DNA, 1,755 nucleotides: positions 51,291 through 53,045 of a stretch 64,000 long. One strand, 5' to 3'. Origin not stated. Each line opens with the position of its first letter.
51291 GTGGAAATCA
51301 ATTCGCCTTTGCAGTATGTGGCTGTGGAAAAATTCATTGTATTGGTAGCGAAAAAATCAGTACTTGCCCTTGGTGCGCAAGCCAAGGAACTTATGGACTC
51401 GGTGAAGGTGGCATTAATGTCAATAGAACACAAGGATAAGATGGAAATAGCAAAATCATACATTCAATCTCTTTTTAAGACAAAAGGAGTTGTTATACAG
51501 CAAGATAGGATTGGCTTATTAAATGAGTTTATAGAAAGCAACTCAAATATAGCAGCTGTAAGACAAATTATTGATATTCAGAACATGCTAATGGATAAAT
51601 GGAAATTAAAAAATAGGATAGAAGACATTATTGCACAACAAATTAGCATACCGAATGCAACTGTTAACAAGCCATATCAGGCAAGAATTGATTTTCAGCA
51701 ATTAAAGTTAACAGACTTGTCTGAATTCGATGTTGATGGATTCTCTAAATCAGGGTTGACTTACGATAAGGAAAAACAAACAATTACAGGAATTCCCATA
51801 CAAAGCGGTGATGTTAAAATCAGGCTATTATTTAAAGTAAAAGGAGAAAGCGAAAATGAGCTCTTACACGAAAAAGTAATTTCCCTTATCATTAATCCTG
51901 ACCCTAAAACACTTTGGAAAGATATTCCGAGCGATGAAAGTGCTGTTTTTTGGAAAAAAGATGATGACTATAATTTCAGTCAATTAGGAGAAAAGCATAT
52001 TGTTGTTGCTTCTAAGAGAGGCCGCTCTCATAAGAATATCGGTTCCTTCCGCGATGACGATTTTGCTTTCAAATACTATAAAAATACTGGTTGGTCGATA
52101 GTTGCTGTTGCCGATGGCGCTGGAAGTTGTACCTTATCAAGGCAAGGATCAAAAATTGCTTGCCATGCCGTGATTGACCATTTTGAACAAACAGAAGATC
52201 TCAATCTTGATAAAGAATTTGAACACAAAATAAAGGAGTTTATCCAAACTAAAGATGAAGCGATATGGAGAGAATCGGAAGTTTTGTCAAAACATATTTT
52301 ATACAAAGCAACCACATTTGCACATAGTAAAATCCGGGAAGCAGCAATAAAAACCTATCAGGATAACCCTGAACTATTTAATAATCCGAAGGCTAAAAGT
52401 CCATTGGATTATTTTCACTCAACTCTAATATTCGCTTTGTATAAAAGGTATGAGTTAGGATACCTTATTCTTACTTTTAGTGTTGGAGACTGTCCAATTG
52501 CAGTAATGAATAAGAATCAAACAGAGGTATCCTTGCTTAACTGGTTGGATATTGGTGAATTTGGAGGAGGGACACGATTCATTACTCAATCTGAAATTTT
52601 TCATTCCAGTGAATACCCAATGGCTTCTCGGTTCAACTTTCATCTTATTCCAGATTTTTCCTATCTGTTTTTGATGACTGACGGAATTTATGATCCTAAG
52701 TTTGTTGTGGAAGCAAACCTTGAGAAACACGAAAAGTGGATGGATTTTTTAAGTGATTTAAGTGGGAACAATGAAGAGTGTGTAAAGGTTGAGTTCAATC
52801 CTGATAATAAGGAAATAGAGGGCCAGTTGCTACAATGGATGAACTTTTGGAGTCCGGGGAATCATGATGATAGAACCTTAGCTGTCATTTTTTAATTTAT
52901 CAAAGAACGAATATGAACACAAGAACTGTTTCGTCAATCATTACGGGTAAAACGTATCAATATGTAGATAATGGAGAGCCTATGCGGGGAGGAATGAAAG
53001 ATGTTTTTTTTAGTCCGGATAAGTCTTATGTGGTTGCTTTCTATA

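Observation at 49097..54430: Triplicated TerY-like vWA paralogs; third copy and the kinase both carry C-terminal zinc ribbons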

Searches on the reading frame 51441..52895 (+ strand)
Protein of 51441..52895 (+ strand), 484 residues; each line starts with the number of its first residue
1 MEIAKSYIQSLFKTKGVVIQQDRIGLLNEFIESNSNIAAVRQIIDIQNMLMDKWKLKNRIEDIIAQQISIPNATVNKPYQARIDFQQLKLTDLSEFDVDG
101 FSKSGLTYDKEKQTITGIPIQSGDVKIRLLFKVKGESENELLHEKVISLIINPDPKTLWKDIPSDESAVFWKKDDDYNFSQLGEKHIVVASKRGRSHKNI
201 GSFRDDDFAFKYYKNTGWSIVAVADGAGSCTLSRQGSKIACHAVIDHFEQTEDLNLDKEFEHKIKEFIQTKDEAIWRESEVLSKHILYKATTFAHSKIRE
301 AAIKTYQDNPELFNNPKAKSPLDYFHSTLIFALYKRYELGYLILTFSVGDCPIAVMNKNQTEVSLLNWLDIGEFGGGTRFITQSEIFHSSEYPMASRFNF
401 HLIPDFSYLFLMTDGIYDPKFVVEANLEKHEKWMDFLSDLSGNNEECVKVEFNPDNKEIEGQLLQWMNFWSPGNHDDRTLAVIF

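Call 3: search_protein_families(library=pfam, proteins=[window:51441-52895:+], max_evalue=0.01)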
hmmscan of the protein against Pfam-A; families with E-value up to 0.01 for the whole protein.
window:51441-52895:+ (484 aa): 1 family
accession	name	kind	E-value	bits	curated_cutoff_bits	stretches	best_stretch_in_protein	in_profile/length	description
PF13672.11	PP2C_2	-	2.1e-27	96.5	24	1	193-444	1-195/209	Protein phosphatase 2C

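Call 6: search_protein_families(library=ncbifam, proteins=[window:51441-52895:+], max_evalue=0.01)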
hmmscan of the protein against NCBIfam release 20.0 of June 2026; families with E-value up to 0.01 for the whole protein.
window:51441-52895:+ (484 aa): 1 family
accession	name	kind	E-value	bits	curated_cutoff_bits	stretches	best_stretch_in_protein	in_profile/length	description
NF033484.1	Stp1_PP2C_phos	equivalog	4.8e-05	23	230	1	201-293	5-94/232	Stp1/IreP family PP2C-type Ser/Thr phosphatase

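Call 17: search_protein_families(library=padloc, proteins=[window:51441-52895:+], max_evalue=0.001)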
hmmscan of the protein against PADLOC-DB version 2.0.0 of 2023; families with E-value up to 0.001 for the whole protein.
window:51441-52895:+ (484 aa): 0 families

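Call 33: search_solved_structures(query=window:51441-52895:+, max_evalue=0.01)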
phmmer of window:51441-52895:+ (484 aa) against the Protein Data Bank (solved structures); distinct sequences matched with E-value up to 0.01: 0.

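Call 35: find_homologous_proteins(query=window:51441-52895:+, max_evalue=1e-10)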
Query window:51441-52895:+ (484 aa): 4039 proteins with E <= 1e-10 among 8000 candidates; the best 120 are listed.
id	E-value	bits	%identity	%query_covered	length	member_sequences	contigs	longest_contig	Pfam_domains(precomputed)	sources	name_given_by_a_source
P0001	0.0e+0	1107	100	100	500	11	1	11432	PF13672.12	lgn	-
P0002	1.3e-256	870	78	100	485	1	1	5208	PF13672.12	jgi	jgi:serine/threonine protein phosphatase PrpC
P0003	2.7e-243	826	73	100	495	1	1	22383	PF13672.12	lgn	-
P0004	1.3e-234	797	72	100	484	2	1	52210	PF13672.12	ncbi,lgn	-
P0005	9.5e-233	791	71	100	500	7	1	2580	PF13672.12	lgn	-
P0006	1.1e-231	788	71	100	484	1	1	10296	PF13672.12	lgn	-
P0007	9.8e-230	781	71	100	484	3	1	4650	PF13672.12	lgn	-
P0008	2.1e-222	757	70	100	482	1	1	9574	PF13672.12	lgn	-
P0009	1.2e-208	712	64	100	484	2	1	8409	PF13672.12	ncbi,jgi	jgi:serine/threonine protein phosphatase PrpC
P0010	2.5e-208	711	63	100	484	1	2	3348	PF13672.12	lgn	-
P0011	2.7e-208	711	63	100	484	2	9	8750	PF13672.12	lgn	-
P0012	5.2e-208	710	63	100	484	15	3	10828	PF13672.12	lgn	-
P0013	1.1e-207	709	63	99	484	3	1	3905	PF13672.12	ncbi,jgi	jgi:serine/threonine protein phosphatase PrpC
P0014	3.6e-207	707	63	99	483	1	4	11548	PF13672.12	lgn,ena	-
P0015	3.9e-207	707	64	100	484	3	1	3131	PF13672.12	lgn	-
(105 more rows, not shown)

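Call 49: predict_structure(alignment_id=A5)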
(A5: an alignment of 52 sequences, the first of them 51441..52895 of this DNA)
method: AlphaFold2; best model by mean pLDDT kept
length: 484 residues; sequences in the alignment: 52
mean_pLDDT: 85.0   pTM: 0.67
mean pLDDT of the five models: 85.0, 84.6, 84.6, 83.8, 82.4
residues with pLDDT >= 90: 261; 70-90: 155; 50-70: 41; < 50: 27
segments of 3 or more residues with pLDDT < 50: 154-160, 196-202, 375-377, 422-425, 471-474
pLDDT, mean of each block of 10 residues (from residue 1): 88 92 92 94 93 93 87 87 90 92 87 91 86 90 89 49 72 88 96 58 77 96 78 88 96 90 96 96 95 95 92 78 88 96 90 91 81 53 74 80 95 65 58 84 86 94 81 64 97
secondary structure, 60 per line:
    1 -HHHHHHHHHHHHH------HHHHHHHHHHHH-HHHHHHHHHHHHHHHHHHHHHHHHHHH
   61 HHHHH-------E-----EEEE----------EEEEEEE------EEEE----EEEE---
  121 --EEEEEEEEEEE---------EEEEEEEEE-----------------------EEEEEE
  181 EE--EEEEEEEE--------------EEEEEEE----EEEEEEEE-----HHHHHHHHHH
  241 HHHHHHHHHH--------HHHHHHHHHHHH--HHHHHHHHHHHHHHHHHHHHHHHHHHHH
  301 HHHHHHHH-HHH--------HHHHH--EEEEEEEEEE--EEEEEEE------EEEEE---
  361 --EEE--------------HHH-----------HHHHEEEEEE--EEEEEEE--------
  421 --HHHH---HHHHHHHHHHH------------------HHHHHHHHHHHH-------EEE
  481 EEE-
elements in order: H2-14 H21-32 H34-65 E79-82 E93-99 E106-109 E114-117 E123-133 E143-151 E175-182 E185-192 E207-213 E218-225 H231-250 H259-270 H273-308 H321-325 E328-337 E340-346 E353-357 E363-365 H394-397 E398-403 E406-412 H423-426 H430-440 H459-470 E478-483

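Call 50: search_protein_families(library=pfam, alignment_id=A5, max_evalue=1)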
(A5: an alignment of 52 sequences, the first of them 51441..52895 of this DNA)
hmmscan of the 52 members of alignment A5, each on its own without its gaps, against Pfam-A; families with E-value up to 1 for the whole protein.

A. member 1, window:51441-52895:+ (484 aa): 1 family
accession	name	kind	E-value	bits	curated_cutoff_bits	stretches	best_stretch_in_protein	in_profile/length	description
PF13672.11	PP2C_2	-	2.1e-27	96.5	24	1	193-444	1-195/209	Protein phosphatase 2C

B. families by the number of members that match (of 52 scanned): 28 families (the first 25 are shown)
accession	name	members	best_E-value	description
PF13672.11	PP2C_2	52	2.4e-30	Protein phosphatase 2C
PF08731.17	AFT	5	0.035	Transcription factor AFT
PF23630.1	Death_TNFRSF11B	4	0.13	Tumor Necrosis Factor Receptor Superfamily Member 11B death domain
PF05345.18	He_PIG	2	0.0038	Putative Ig domain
PF21277.2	T6SS_VgrG3-like_C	2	0.019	Type VI secretion system spike protein VgrG3-like, C-terminal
PF08673.15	RsbU_N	2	0.023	Phosphoserine phosphatase RsbU, N-terminal domain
PF02082.26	Rrf2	2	0.048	Iron-dependent Transcriptional regulator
PF18213.6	SUB1_ProdP9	2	0.32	SUB1 protease Prodomain ProdP9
PF11429.13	Colicin_D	1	0.00051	Colicin D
PF18867.6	HEPN-like_int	1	0.0029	HEPN-like integron domain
PF09411.16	PagL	1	0.0035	Lipid A 3-O-deacylase (PagL)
PF07768.16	PVL_ORF50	1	0.0037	PVL ORF-50-like family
PF14277.12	DUF4364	1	0.0039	Domain of unknown function (DUF4364)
PF08651.15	DASH_Duo1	1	0.018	DASH complex subunit Duo1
PF12175.13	WSS_VP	1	0.043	White spot syndrome virus structural envelope protein VP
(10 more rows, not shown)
